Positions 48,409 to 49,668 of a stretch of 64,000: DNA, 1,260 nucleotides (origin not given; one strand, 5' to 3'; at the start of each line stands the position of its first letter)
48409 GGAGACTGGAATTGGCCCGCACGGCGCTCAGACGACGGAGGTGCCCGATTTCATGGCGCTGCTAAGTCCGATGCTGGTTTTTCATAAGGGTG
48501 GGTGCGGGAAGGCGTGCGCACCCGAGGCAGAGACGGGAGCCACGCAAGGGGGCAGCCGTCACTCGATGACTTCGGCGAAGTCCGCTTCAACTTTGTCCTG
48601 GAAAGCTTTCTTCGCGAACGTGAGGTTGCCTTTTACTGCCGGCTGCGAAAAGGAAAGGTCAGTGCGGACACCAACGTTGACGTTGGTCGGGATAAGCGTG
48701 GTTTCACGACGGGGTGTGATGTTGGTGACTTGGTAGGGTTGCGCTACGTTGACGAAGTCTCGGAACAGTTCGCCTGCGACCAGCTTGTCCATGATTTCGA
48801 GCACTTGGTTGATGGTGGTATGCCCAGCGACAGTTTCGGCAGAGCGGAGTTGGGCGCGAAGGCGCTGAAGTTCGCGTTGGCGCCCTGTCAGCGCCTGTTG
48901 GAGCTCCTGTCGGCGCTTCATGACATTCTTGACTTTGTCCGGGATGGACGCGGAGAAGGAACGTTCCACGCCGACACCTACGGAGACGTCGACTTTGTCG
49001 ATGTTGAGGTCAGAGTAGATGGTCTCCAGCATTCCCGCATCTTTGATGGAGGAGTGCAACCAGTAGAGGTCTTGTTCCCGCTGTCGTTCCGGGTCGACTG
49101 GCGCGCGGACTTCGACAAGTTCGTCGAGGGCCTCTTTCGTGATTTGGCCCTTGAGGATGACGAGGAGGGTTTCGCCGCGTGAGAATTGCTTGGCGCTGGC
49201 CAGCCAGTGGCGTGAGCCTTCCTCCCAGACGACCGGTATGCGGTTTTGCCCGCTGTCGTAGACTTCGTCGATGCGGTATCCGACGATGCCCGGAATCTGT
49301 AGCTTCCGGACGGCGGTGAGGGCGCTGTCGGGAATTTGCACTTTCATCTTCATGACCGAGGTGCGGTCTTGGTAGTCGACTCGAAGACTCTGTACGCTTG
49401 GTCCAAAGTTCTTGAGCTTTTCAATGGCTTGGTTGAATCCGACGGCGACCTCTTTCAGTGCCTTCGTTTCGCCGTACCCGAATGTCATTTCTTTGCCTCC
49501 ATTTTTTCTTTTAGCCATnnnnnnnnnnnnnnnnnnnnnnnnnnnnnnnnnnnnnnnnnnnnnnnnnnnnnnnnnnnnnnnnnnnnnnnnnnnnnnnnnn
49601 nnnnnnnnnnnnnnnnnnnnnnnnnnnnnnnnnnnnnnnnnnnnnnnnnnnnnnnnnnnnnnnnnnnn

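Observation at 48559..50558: Lower-GC two-gene module of unknown function between the metal island and hel308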

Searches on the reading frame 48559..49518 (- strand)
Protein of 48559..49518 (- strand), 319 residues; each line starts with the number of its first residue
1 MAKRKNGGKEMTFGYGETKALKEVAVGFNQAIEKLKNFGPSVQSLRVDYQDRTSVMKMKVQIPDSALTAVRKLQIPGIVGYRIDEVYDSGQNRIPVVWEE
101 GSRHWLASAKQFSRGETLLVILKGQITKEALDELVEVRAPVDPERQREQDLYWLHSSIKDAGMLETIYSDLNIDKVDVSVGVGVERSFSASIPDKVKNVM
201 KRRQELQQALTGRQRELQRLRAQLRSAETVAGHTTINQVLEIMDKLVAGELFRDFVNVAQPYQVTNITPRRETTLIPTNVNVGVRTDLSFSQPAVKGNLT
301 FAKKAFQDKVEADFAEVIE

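Call 3: search_protein_families(library=pfam, proteins=[window:48559-49518:-], max_evalue=1)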
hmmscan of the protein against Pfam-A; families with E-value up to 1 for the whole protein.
window:48559-49518:- (319 aa): 6 families
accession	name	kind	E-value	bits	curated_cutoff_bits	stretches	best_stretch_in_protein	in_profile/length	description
PF07989.16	Cnn_1N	-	0.023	15.3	28.5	1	190-229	32-71/74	Centrosomin N-terminal motif 1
PF08936.15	CsoSCA_C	-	0.023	14.9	26.1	1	166-235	40-107/118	Carboxysome Shell Carbonic Anhydrase, C-terminal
PF14335.11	DUF4391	-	0.073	13.4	29.9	1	108-240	108-225/232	Domain of unknown function (DUF4391)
PF14931.11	IFT20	-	0.088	13.4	27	1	198-230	76-108/119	Intraflagellar transport complex B, subunit 20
PF22699.1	GMIP-like_FCH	-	0.096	12.4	27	1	196-261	216-281/283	GEM-interacting protein-like, FCH domain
PF19320.4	GlfT2_domain3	-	0.14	12.3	27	0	18-71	25-77/197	Galactofuranosyltransferase-2, domain 3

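Call 4: search_protein_families(library=padloc, proteins=[window:48559-49518:-], max_evalue=1)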
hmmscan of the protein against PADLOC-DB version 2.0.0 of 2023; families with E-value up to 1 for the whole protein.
window:48559-49518:- (319 aa): 0 families
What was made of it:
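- There is no similarity to any of 5027 PADLOC models (call 4).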

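Call 5: search_protein_families(library=ncbifam, proteins=[window:48559-49518:-], max_evalue=1)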
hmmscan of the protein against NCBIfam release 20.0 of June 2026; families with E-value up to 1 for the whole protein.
window:48559-49518:- (319 aa): 2 families
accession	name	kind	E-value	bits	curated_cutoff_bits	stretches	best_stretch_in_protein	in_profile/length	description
TIGR00293.1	TIGR00293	equivalog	0.074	13.2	53.9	1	174-226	68-125/129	prefoldin subunit alpha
TIGR02701.1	shell_carb_anhy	equivalog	0.099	11.5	241.05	0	166-219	385-437/450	carboxysome shell carbonic anhydrase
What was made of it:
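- On Type II toxin-antitoxin pair: The proteins are 357 and 309 aa, with no HTH, RHH or toxin domain in Pfam or NCBIfam (calls 3, 5)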

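Call 7: find_homologous_proteins(query=window:48559-49518:-)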
Query window:48559-49518:- (319 aa): 3 proteins with E <= 0.001 among 2682 candidates.
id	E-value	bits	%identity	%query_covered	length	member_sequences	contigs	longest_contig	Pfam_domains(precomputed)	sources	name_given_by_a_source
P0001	1.3e-196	669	100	97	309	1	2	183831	-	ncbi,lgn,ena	ncbi:MAG: hypothetical protein AABX89_07660 [Candidatus Thermoplasmatota archaeon]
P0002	5.9e-139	480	68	97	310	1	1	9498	-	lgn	-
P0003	2.8e-64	235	38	94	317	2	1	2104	-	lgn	-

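Call 9: search_protein_families(library=phrogs, proteins=[window:48559-49518:-], max_evalue=1)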
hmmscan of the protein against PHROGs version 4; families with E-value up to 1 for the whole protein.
window:48559-49518:- (319 aa): 0 families

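Call 10: find_encoding_contigs(protein=P0002, flank=10000)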
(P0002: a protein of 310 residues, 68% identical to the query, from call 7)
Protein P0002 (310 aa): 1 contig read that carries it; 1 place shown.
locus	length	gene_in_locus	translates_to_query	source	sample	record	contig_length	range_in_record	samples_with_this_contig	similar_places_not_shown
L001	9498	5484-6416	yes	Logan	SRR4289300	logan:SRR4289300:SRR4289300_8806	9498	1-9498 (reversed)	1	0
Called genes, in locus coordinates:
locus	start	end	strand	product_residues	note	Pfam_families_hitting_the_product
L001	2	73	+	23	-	?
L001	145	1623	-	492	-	-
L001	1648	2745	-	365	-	-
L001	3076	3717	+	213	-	-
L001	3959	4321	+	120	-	-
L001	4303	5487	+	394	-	-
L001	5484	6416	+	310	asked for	-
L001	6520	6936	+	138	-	-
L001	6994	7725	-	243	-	-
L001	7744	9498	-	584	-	?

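Call 11: find_encoding_contigs(protein=P0003, flank=10000)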
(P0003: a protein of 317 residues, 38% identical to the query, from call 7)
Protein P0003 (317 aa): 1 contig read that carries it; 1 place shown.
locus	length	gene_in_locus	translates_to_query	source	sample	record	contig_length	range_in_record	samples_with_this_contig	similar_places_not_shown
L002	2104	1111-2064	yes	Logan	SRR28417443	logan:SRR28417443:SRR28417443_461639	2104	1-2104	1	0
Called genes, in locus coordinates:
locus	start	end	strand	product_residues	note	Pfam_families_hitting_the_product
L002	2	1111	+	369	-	?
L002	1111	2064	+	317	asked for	-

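Call 12: find_encoding_contigs(protein=P0001, flank=10000)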
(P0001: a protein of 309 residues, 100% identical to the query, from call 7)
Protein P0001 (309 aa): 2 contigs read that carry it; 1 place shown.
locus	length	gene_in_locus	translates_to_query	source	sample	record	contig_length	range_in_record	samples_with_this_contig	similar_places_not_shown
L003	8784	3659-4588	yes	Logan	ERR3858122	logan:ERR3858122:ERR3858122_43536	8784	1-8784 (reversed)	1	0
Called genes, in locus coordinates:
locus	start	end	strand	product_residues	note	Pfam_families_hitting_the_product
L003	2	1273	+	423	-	?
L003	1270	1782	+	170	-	PF08617:CGI-121 (weak)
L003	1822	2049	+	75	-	-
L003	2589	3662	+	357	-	-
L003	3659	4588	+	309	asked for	-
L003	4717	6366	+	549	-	PF04234:CopC, PF05425:CopD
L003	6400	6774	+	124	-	PF01402:RHH_1 (weak), PF08753:NikR_C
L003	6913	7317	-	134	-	-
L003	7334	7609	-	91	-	-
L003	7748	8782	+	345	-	?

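Call 14: search_protein_families(library=pfam, proteins=[L001:145-1623:-, L001:1648-2745:-, L001:3076-3717:+, L001:3959-4321:+, L001:4303-5487:+, L001:5484-6416:+, L001:6520-6936:+, L001:6994-7725:-, L001:7744-9498:-], max_evalue=0.01)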
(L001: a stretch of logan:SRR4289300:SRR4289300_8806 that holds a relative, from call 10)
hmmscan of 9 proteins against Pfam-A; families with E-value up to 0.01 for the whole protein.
L001:145-1623:- (492 aa): 0 families

L001:1648-2745:- (365 aa): 0 families

L001:3076-3717:+ (213 aa): 0 families

L001:3959-4321:+ (120 aa): 0 families

L001:4303-5487:+ (394 aa): 0 families

L001:5484-6416:+ (310 aa): 0 families

L001:6520-6936:+ (138 aa): 0 families

L001:6994-7725:- (243 aa): 1 family
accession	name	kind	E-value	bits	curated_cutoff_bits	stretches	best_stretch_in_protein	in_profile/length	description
PF01694.28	Rhomboid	-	0.0011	19.6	22.6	1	60-229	11-142/143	Rhomboid domain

L001:7744-9498:- (584 aa): 1 family
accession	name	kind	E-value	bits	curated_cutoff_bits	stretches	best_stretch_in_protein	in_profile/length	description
PF07693.20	KAP_NTPase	-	2.2e-22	80.1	20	1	2-291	25-245/293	KAP family P-loop domain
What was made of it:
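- Even the closest homolog pair (L001, 68% and 55% identity) shares no neighbour with the window (calls 10, 14).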

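Call 32: predict_structure(alignment_id=A1)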
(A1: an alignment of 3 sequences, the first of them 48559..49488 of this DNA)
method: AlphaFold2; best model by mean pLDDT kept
length: 309 residues; sequences in the alignment: 3
mean_pLDDT: 48.0   pTM: 0.40
mean pLDDT of the five models: 48.0, 45.1, 40.7, 39.9, 37.8
residues with pLDDT >= 90: 0; 70-90: 63; 50-70: 54; < 50: 192
segments of 3 or more residues with pLDDT < 50: 1-11, 122-193, 195-197, 210-215, 217-309
pLDDT, mean of each block of 10 residues (from residue 1): 31 56 70 52 64 75 78 80 80 73 75 68 38 33 30 35 31 26 36 45 50 45 44 45 39 31 29 26 29 37 36
secondary structure, 60 per line:
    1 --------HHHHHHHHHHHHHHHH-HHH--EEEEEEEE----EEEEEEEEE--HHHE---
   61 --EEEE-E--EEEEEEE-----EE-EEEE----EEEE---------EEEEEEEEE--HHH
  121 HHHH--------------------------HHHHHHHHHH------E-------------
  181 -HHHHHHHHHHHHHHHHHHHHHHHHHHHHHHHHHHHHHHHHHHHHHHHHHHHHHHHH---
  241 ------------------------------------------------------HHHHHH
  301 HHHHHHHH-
elements in order: H9-24 E31-38 E43-51 E63-66 E71-77 E86-89 E94-97 E107-115 H118-124 H151-160 H182-237 H295-308
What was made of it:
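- On Coiled-coil protein (A, residues about 182-237): A 56-residue helix in a model with pLDDT below 50 (call 32), plus weak hits to coiled-coil families at E of 0.02-0.1 (calls 3, 5).
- Checked: The coiled coil rests only on a 56-residue helix at A 182-237 in a low-confidence model, plus weak coiled-coil-type hits (calls 3, 5, 32).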

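Call 34: search_protein_representatives(alignment_id=A1)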
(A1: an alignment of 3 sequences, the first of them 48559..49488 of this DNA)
Query: 3 sequences, 310 profile positions. Proteins with E-value up to 0.001 (for the whole library): 190; up to 1e-10: 106; up to 1e-30: 62. The best 150 are listed.
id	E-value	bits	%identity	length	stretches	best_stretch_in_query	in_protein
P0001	5.6e-173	590.6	-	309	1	1-309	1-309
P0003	5.3e-162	554.5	-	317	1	3-310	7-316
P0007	4.5e-82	292.0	-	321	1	15-309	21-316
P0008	1.7e-76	273.7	-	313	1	13-306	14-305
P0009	4.3e-70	252.7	-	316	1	11-308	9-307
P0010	5.9e-69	248.9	-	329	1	13-308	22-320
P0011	4.7e-66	239.4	-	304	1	16-308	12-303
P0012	1.3e-65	237.9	-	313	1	20-308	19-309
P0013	1.3e-60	221.5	-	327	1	17-305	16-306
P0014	4.5e-60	219.7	-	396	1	7-308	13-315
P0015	1.1e-59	218.5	-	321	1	9-305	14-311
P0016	1.4e-58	214.8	-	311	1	13-305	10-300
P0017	3.7e-57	210.1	-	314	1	4-308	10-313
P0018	3.3e-55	203.7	-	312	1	18-306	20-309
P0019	1.3e-50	188.6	-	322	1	16-302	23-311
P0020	4.1e-50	187.0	-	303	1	19-309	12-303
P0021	4.2e-50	187.0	-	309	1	9-305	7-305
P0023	6.8e-49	183.0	-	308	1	8-304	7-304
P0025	9.4e-49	182.5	-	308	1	24-305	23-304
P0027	1.8e-45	171.8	-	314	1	11-307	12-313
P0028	2.2e-45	171.5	-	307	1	12-308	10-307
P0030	7.9e-45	169.7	-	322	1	5-308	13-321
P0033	6.0e-44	166.8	-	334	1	17-306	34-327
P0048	2.4e-38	148.4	-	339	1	7-308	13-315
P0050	2.3e-36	141.8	-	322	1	7-308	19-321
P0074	7.5e-25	104.1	-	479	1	29-304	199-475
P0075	1.4e-23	99.9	-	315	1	23-301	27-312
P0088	3.8e-16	75.4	-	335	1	60-305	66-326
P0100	1.2e-12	63.9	-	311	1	117-305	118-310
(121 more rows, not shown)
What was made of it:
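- The A family has 190 representatives at E<=1e-3 and 62 at E<=1e-30 (call 34). The family is rare: 190 representative clusters in a library of 1.84 billion (call 34).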

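Call 39: search_solved_structures(query=A4, max_evalue=10, show_alignments=2)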
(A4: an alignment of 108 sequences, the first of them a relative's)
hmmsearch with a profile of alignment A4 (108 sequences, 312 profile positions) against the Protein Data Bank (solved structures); distinct sequences matched with E-value up to 10: 0.

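Call 40: search_protein_families(library=pfam, alignment_id=A4, max_evalue=0.01)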
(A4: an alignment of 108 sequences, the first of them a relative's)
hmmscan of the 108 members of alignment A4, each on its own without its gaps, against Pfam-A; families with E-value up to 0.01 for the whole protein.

A. member 1, P0001 (309 aa): 0 families

B. families by the number of members that match (of 108 scanned): 2 families
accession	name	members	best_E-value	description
PF02185.22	HR1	1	0.0016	Hr1 repeat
PF03414.19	Glyco_transf_6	1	0.0088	Glycosyltransferase family 6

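Call 45: find_related_loci(query=A6, collection=genome_contigs, flank=10000)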
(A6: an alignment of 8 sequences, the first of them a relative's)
Query A6 (309 aa) in genome_contigs; peptide patterns used: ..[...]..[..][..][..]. (x = any residue, [..] = any of these).
9 stretches matched a pattern; 3 encode a relative of the query (tblastn E <= 1e-3); 3 distinct loci.
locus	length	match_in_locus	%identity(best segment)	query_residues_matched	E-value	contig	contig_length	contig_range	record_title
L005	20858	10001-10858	34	18-300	1e-56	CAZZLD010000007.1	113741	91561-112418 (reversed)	MAG TPA_asm: uncultured Candidatus Bathyarchaeia archaeon isolate SRP323688_co1_137 genome assembly, contig: NODE_334_le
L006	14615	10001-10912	34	8-303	3e-54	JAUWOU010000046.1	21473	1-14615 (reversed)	MAG: Candidatus Thorarchaeota archaeon isolate CSMAG_2458 CSMAG_2458_k141_561252_length_21473_cov_10.7846, whole genome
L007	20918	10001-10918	34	8-305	1e-58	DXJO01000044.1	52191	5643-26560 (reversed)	MAG TPA_asm: Candidatus Thorarchaeota archaeon isolate MAG_9 k127_224377, whole genome shotgun sequence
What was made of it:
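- Tried and rejected: An 8-sequence alignment worked (call 45).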

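Call 48: search_protein_families(library=pfam, proteins=[L005:5376-6449:-, L005:6519-7025:+, L005:7660-7983:-, L005:8126-8587:-, L005:11002-11277:-, L005:11438-13321:+, L005:13338-13835:+, L005:13954-14370:+, L005:14393-14902:+, L005:4417-5253:-], max_evalue=0.001)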
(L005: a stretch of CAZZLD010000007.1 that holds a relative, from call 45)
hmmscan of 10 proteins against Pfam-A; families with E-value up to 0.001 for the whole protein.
L005:5376-6449:- (357 aa): 2 families
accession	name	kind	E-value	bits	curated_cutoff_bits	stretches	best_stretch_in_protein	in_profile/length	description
PF00557.29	Peptidase_M24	-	1.1e-72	244.7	23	1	140-340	2-206/208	Metallopeptidase family M24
PF01321.24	Creatinase_N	-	2.8e-15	57.4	22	1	7-132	1-128/128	Creatinase/Prolidase N-terminal domain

L005:6519-7025:+ (168 aa): 3 families
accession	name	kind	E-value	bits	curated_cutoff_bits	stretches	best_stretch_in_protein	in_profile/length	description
PF19027.5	DUF5752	-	2e-07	31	23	1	77-160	4-103/208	Family of unknown function (DUF5752)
PF14947.12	HTH_45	-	3.4e-06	27.4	25.5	1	25-69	26-70/77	Winged helix-turn-helix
PF06969.22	HemN_C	-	0.00055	20.4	24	0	17-61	19-64/67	HemN C-terminal domain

L005:7660-7983:- (107 aa): 0 families

L005:8126-8587:- (153 aa): 0 families

L005:11002-11277:- (91 aa): 2 families
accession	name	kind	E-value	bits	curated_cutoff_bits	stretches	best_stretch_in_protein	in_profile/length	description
PF02597.26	ThiS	-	5.2e-12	46.6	22.5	1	5-91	1-76/76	ThiS family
PF02824.27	TGS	-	0.00031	21.1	22.2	0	63-86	37-60/60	TGS domain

L005:11438-13321:+ (627 aa): 2 families
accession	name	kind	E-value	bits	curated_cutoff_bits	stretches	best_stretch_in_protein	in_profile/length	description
PF01314.23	AFOR_C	-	1e-130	436.8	27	1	221-605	2-384/385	Aldehyde ferredoxin oxidoreductase, domains 2 & 3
PF02730.20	AFOR_N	-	6e-79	264.9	29.8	1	6-207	1-199/199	Aldehyde ferredoxin oxidoreductase, N-terminal domain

L005:13338-13835:+ (165 aa): 12 families
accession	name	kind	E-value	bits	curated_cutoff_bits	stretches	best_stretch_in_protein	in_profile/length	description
PF12838.12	Fer4_7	-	1e-11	45.6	27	2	57-104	2-52/52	4Fe-4S dicluster domain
PF13247.11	Fer4_11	-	3.5e-11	43.6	26.2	1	54-134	7-94/100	4Fe-4S dicluster domain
PF13237.11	Fer4_10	-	4.3e-10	39.8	25.5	1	54-100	6-52/53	4Fe-4S dicluster domain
PF12837.12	Fer4_6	-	7.6e-10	38.7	25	2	85-105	4-24/24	4Fe-4S binding domain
PF00037.32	Fer4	-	8.2e-10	38.5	21.1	1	84-106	2-24/24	4Fe-4S binding domain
PF25160.1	LdpA_Fe-S-bd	-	8.5e-10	38.7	27.6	1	63-108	7-46/49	LdpA Fe-S cluster-binding domain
PF13187.11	Fer4_9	-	5.5e-09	36.4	27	1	16-73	1-51/52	4Fe-4S dicluster domain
PF14697.11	Fer4_21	-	1.6e-08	35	35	1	84-131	2-52/59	4Fe-4S dicluster domain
PF13484.11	Fer4_16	-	2.6e-06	28.5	30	0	89-110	1-21/66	4Fe-4S double cluster binding domain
PF12797.12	Fer4_2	-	7.7e-06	26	24.5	1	10-28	3-21/22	4Fe-4S binding domain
PF13534.11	Fer4_17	-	5.9e-05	24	22.2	0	89-112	1-24/61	4Fe-4S dicluster domain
PF12798.12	Fer4_3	-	0.0004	21.5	27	0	90-104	1-15/15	4Fe-4S binding domain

L005:13954-14370:+ (138 aa): 3 families
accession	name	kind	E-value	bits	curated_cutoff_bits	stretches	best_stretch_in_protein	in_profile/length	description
PF00210.30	Ferritin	-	9.4e-32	110.3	24.5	1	8-138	2-138/142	Ferritin-like domain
PF02915.23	Rubrerythrin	-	7.4e-12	46.2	22.8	1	8-135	1-136/137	Rubrerythrin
PF03232.19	COQ7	-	1.4e-05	25.2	23.5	0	80-137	2-57/169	Ubiquinone biosynthesis protein COQ7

L005:14393-14902:+ (169 aa): 5 families
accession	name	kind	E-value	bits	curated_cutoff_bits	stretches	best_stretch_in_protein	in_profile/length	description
PF01965.30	DJ-1_PfpI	-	7.4e-55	185.7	26.6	1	2-165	1-164/165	DJ-1/PfpI family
PF17124.11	ThiJ_like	-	6.9e-09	36.2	30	0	56-111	77-141/186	ThiJ/PfpI family-like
PF13507.12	GATase_5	-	2e-05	24.2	27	1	3-143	3-138/260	CobB/CobQ-like glutamine amidotransferase domain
PF07685.20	GATase_3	-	9.2e-05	22.6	27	1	55-110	30-90/196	CobB/CobQ-like glutamine amidotransferase domain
PF00117.34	GATase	-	0.00036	20.7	22.8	1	27-111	20-88/190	Glutamine amidotransferase class-I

L005:4417-5253:- (278 aa): 1 family
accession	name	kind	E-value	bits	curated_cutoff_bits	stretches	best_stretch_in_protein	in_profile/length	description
PF02517.21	Rce1-like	-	1e-11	45.4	22.4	1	170-265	4-89/93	Type II CAAX prenyl endopeptidase Rce1-like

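Call 49: search_protein_families(library=pfam, proteins=[L006:5437-6612:+, L006:6710-7405:+, L006:7472-8731:-, L006:11079-12065:+, L006:12515-13783:-, L007:6361-6933:-, L007:7117-8244:+, L007:11056-11328:-, L007:11338-11760:-, L007:11809-13371:-], max_evalue=0.001)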
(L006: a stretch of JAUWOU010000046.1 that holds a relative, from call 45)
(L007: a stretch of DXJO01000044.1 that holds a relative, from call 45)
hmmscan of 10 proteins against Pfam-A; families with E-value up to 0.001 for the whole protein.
L006:5437-6612:+ (391 aa): 0 families

L006:6710-7405:+ (231 aa): 1 family
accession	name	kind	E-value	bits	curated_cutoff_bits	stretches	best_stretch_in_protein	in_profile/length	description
PF04307.19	YdjM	-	1.2e-16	61.2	29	1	1-222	1-166/176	YdjM inner membrane protein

L006:7472-8731:- (419 aa): 1 family
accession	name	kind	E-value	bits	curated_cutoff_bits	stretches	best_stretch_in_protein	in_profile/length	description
PF12799.13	LRR_4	-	7.4e-05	23.3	27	0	46-78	1-32/44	Leucine Rich repeats (2 copies)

L006:11079-12065:+ (328 aa): 0 families

L006:12515-13783:- (422 aa): 0 families

L007:6361-6933:- (190 aa): 4 families
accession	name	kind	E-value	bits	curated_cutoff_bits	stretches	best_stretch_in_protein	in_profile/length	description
PF00071.28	Ras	-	4.3e-51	173.1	21.6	1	21-183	1-161/162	Ras family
PF08477.19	Roc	-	6.4e-30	104.3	27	1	21-137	1-119/119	Ras of Complex, Roc, domain of DAPkinase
PF00025.27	Arf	-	1.2e-10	41.6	22.3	1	14-181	9-173/174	ADP-ribosylation factor family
PF00009.33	GTP_EFTU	-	0.00019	21.5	26.5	1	41-178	44-182/188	Elongation factor Tu GTP binding domain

L007:7117-8244:+ (375 aa): 1 family
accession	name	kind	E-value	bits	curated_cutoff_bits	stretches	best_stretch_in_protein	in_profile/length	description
PF00589.27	Phage_integrase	-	4e-07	30.4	27.1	1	131-283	19-157/172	Phage integrase family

L007:11056-11328:- (90 aa): 0 families

L007:11338-11760:- (140 aa): 0 families

L007:11809-13371:- (520 aa): 4 families
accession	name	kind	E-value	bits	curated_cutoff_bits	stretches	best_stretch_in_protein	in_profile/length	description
PF17675.6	APG6_N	-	3.9e-05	24.5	45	0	96-180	43-127/132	Apg6 coiled-coil region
PF13851.11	GAS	-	0.00021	21.2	32.3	0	149-205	79-135/200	Growth-arrest specific micro-tubule binding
PF13870.11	CCDC113_CCDC96_CC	-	0.00032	20.9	31.6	0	42-184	41-174/177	CCDC113/CCDC96, coiled-coil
PF02183.23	HALZ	-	0.00096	19.7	28.1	0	181-211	3-33/43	Homeobox associated leucine zipper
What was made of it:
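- On Integron gene cassette: A tyrosine recombinase is present only in L007 (call 49).
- Closest known: Integron gene cassettes. Same: A short unit with sharp borders appears in unrelated contexts, and one locus has a tyrosine recombinase just upstream (call 49).
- A tyrosine recombinase lies 700 nt upstream in L007 (call 49).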

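Call 54: find_related_loci(query=A6, collection=viral_contigs, flank=10000)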
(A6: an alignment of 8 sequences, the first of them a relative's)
Query A6 (309 aa) in viral_contigs; peptide patterns used: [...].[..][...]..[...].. (x = any residue, [..] = any of these).
20 stretches matched a pattern, but none encodes a relative of the query by tblastn (E <= 1e-3).
